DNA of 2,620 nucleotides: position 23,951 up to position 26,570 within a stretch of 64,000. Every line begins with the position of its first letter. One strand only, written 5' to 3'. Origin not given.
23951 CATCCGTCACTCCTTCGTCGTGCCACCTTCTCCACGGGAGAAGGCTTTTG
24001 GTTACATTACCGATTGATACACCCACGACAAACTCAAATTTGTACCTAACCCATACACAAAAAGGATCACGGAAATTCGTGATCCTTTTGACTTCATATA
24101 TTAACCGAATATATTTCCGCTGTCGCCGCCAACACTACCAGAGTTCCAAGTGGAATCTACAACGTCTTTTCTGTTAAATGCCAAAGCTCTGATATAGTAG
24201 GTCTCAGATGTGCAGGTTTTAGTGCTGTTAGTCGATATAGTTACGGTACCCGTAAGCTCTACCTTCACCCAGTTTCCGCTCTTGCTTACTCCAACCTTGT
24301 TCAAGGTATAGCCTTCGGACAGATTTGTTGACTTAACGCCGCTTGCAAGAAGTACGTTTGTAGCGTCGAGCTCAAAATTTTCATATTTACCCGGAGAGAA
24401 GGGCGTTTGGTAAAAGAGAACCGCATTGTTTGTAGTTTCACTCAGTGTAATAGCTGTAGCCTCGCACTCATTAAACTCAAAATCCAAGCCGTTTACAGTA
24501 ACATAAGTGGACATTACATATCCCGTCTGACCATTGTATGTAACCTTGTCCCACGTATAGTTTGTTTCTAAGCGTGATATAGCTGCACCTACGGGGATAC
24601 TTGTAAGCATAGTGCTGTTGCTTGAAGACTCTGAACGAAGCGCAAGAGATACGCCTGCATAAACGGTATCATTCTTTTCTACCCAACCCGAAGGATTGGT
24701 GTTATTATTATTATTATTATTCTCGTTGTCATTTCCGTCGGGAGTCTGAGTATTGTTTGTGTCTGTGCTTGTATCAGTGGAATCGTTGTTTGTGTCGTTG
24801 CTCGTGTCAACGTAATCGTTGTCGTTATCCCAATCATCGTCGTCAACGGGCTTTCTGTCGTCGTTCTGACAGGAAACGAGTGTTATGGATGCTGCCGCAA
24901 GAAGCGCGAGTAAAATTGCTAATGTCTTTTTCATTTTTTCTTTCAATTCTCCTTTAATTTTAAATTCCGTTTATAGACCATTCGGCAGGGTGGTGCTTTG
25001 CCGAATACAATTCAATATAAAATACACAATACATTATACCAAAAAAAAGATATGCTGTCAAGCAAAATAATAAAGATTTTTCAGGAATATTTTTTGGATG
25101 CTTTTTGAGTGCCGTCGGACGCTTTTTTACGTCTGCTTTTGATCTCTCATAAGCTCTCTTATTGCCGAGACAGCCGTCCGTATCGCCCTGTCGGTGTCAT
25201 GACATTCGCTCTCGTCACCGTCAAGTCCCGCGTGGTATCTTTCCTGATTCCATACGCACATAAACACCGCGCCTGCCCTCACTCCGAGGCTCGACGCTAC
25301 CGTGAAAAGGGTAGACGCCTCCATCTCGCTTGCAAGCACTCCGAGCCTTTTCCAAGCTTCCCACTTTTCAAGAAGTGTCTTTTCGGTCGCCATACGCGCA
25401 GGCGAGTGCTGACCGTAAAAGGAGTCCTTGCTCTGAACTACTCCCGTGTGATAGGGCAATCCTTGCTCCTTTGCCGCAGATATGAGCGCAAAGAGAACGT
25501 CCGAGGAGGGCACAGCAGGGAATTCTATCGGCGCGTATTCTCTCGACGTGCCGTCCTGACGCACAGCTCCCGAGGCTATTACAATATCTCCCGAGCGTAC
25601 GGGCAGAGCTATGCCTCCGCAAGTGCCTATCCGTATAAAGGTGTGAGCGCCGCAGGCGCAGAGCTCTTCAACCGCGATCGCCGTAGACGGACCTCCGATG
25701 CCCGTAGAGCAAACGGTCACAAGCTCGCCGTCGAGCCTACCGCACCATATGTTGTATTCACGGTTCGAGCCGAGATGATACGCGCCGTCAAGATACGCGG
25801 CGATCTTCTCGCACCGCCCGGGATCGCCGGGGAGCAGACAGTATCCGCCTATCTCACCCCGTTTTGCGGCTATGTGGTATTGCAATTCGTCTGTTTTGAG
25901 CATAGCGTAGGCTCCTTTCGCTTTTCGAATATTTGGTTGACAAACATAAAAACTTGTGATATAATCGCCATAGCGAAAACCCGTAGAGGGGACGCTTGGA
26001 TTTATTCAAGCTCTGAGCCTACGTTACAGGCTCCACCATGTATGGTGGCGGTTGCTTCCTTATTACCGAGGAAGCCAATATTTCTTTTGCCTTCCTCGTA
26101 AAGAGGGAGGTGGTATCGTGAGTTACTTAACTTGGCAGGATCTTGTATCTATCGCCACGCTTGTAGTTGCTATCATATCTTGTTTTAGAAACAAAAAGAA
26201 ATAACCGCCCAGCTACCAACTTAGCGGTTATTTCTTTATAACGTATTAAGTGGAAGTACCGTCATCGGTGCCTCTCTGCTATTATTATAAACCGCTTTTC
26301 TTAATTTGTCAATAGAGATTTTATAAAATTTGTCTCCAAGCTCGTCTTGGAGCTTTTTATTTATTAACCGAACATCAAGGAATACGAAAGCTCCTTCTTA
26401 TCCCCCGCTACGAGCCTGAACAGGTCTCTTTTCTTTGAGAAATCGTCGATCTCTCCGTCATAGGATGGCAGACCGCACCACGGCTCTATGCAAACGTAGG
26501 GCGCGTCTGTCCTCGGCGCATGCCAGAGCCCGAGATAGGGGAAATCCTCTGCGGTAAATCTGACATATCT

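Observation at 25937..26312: Type I toxin-antitoxin-like module: 28-codon hydrophobic ORF, SD-sequestering leader, convergent antisense promoter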

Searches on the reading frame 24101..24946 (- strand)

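Call 5: search_protein_families(library=pfam, proteins=[window:24101-24946:-], max_evalue=10)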
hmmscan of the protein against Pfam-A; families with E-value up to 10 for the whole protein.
window:24101-24946:- (281 aa): 4 families
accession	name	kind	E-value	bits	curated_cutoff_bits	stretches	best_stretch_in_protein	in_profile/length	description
PF08239.17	SH3_3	-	5.1e-09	36.6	27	1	100-149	2-53/54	Bacterial SH3 domain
PF20193.3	DUF6556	-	0.019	15.7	28.1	1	6-84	29-106/113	Family of unknown function (DUF6556)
PF22251.1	PFF1_TM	-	0.18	11.8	32.3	1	21-91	113-190/300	Vacuolar membrane protease, transmembrane domain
PF22575.2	Vir1p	-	0.74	7.9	29.5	1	17-86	346-414/922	Virilizer, yeast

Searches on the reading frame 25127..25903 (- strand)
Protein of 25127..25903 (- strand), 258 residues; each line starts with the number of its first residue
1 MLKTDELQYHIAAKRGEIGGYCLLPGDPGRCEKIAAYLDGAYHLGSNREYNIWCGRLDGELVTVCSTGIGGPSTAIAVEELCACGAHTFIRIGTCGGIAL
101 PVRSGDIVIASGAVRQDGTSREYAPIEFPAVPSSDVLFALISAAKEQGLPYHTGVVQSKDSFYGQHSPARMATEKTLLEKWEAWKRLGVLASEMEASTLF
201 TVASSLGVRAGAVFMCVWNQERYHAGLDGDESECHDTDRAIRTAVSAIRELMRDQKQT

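Call 5: search_protein_families(library=pfam, proteins=[window:25127-25903:-], max_evalue=10)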
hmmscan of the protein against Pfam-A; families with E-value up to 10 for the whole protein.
window:25127-25903:- (258 aa): 3 families
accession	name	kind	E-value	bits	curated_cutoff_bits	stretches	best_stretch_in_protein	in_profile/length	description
PF01048.26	PNP_UDP_1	-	3.8e-38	131.6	25.1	1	22-219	3-198/233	Phosphorylase superfamily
PF23494.1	bPH_10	-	0.0045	16.9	27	1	185-257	44-116/151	YqeB-like bacterial PH domain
PF21834.1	DUF6894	-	0.018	15.6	24.1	1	228-256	14-42/69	Domain of unknown function (DUF6894)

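Call 16: find_encoding_contigs(protein=window:25127-25903:-, flank=4000, max_places=10)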
Protein window:25127-25903:- (258 aa): 6 contigs read that carry it; 1 place shown.
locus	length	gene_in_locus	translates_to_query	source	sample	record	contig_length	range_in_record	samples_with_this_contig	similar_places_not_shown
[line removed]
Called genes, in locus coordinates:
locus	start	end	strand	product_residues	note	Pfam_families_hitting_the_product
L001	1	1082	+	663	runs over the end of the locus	PF04055:Radical_SAM (faint), PF08497:Radical_SAM_N, PF11842:DUF3362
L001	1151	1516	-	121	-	PF03862:SpoVAC_SpoVAEB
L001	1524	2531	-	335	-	PF07451:SpoVAD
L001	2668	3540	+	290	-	PF01263:Aldose_epim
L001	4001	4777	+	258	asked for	PF01048:PNP_UDP_1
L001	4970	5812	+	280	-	PF08239:SH3_3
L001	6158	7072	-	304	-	PF07934:OGG_N, PF00730:HhH-GPD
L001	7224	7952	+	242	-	PF19538:DUF6062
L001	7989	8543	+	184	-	PF06962:rRNA_methylase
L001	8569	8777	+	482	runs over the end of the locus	PF07833:Cu_amine_oxidN1 (weak), PF02557:VanY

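Call 30: find_homologous_proteins(query=window:25127-25903:-, max_evalue=1e-60)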
Query window:25127-25903:- (258 aa): 7967 proteins with E <= 1e-60 among 8000 candidates; the best 120 are listed.
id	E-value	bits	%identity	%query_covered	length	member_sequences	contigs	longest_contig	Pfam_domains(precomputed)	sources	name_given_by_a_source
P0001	3.4e-172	589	100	100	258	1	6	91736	PF01048.27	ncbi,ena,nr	ncbi:MAG: uridine phosphorylase [Clostridia bacterium]|nr:uridine phosphorylase [Clostridia bacteriu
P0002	5.8e-162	555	95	100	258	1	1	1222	PF01048.27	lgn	-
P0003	1.0e-151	521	89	100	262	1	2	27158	PF01048.27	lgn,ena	-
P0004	2.2e-143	494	84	100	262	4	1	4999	PF01048.27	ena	-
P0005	1.2e-140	485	84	100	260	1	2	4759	PF01048.27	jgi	-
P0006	1.5e-139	482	84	100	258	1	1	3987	PF01048.27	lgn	-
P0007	3.6e-139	480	84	99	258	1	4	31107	PF01048.27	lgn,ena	-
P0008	1.8e-138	478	81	99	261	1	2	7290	PF01048.27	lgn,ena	-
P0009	2.2e-138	478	83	100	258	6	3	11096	PF01048.27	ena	-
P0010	2.4e-138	478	82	100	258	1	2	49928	PF01048.27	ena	-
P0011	3.7e-138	477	82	100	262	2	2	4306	PF01048.27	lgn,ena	-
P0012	1.7e-137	475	82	99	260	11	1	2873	PF01048.27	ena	-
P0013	3.6e-136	471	83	100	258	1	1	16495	PF01048.27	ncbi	-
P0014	3.7e-136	471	79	100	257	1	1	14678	PF01048.27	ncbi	-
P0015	7.6e-136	469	81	100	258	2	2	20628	PF01048.27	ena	-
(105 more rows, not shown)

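Call 67: find_encoding_contigs(protein=P0003, flank=3000, max_places=2)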
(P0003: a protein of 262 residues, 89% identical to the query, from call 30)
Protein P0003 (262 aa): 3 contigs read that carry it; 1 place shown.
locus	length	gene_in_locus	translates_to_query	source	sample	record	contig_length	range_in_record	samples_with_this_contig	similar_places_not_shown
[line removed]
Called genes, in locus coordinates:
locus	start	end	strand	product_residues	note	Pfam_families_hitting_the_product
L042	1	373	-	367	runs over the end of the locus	PF13439:Glyco_transf_4 (weak), PF13579:Glyco_trans_4_4 (weak), PF02350:Epimerase_2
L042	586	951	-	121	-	PF03862:SpoVAC_SpoVAEB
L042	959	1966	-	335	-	PF07451:SpoVAD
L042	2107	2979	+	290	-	PF01263:Aldose_epim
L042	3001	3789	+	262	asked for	PF01048:PNP_UDP_1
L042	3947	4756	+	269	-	-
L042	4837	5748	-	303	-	PF07934:OGG_N, PF00730:HhH-GPD (weak)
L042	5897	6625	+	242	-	PF19538:DUF6062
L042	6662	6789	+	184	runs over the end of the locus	PF06962:rRNA_methylase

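Call 68: find_encoding_contigs(protein=P0010, flank=3000, max_places=2)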
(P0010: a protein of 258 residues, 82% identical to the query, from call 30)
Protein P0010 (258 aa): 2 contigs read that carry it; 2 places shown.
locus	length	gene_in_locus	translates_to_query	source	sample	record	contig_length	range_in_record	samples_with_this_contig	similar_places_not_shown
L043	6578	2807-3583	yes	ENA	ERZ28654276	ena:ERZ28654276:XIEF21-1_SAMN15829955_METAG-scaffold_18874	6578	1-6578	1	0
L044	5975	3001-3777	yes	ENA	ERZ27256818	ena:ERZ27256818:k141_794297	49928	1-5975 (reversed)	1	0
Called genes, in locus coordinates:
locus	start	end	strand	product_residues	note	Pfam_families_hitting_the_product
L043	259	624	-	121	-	PF03862:SpoVAC_SpoVAEB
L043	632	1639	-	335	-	PF07451:SpoVAD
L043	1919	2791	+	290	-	PF01263:Aldose_epim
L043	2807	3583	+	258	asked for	PF01048:PNP_UDP_1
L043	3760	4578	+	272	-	PF08239:SH3_3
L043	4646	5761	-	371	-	-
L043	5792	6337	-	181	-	-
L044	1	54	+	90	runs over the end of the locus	-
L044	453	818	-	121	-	PF03862:SpoVAC_SpoVAEB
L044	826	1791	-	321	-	PF07451:SpoVAD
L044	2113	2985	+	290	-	PF01263:Aldose_epim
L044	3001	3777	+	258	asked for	PF01048:PNP_UDP_1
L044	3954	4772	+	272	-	PF08239:SH3_3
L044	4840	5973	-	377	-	?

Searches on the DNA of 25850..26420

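Call 4: search_rna_families(source=window, start=25850, end=26420, threshold=evalue, max_evalue=10, show_alignments=3)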
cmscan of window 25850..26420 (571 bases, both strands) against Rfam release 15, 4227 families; matches with E-value up to 10: 11.
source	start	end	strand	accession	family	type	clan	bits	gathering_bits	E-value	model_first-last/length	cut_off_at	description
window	26187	26242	+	RF04352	Plastid-psbA-4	Cis-reg;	CL00153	22.6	56.8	0.21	1-61/61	no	Plastid-psbA-4 3UTR RNA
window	26162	26239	+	RF02074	STnc240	Gene; sRNA;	-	17.7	55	7.6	1-77/77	no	Enterobacterial sRNA STnc240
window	26193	26238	+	RF04157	MIR9486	Gene; miRNA;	-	17.6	100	0.92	1-119/119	no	MIR9486 microRNA precursor family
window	26141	26243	+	RF02059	STnc50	Gene; sRNA;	-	17.2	55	4.2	1-84/84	no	Salmonella enterica sRNA STnc40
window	26055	26109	+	RF03603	mir-4899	Gene; miRNA;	-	15.4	85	6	15-72/87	no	mir-4899 microRNA precursor family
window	26181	26331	-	RF01459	rliE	Gene; sRNA;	-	14.2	90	9.4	47-205/222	no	Listeria sRNA rliE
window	26195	26237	-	RF04214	MIR7526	Gene; miRNA;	-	14.1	110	9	1-113/113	no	MIR7526 microRNA precursor family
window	26069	26090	+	RF00489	ctRNA_p42d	Gene; antisense;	-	14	50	6.9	1-46/46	no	ctRNA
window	26196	26241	-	RF00125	IS128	Gene; sRNA;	-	13.8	80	3.1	159-198/209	no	IS128 RNA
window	26230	26290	-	RF02409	snoR125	Gene; snRNA; snoRNA; CD-box;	-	13.1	100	2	1-200/200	no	Small nucleolar RNA snoR125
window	26142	26235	+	RF02377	SurA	Gene; sRNA;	-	10.9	100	1.9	1-279/279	no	SurA sRNA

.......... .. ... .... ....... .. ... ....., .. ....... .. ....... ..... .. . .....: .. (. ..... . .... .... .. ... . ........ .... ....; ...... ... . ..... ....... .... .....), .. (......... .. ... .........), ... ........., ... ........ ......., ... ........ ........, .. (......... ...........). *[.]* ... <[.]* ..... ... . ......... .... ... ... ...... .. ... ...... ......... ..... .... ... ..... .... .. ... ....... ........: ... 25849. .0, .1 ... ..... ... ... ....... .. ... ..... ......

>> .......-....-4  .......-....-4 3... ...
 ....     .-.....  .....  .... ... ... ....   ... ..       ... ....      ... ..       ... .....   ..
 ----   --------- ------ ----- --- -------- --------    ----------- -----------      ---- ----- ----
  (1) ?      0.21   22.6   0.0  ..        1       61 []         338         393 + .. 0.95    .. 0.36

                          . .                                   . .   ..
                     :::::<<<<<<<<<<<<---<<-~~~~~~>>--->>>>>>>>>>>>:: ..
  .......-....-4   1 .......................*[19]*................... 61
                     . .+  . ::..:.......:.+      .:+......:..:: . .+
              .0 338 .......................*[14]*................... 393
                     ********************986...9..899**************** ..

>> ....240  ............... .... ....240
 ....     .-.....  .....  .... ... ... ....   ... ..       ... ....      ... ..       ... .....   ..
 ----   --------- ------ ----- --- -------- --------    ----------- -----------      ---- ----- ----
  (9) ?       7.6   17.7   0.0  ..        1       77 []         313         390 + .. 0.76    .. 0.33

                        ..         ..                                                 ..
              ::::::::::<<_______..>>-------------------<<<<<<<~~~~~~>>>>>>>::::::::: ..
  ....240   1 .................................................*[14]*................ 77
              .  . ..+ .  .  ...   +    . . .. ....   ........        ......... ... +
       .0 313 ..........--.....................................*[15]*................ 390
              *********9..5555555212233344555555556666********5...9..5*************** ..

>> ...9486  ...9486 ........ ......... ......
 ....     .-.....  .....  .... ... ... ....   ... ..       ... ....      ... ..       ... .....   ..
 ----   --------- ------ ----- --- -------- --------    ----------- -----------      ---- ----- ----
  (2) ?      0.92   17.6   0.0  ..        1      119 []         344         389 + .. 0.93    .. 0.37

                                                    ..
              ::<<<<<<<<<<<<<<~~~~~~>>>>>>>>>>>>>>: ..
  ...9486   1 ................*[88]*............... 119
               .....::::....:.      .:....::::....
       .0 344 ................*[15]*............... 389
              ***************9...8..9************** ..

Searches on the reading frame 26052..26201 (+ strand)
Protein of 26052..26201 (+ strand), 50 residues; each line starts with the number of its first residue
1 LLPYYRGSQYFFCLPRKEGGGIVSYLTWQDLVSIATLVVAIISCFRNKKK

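Call 7: search_protein_families(library=ncbifam, proteins=[window:26052-26201:+], max_evalue=10)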
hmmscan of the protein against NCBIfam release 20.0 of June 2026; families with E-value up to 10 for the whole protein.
seq(50 aa): 0 families

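Call 23: find_homologous_proteins(query=window:26052-26201:+, max_evalue=10)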
Query seq(50 aa): no candidate shares three 5-residue words with the query. No homologue found.
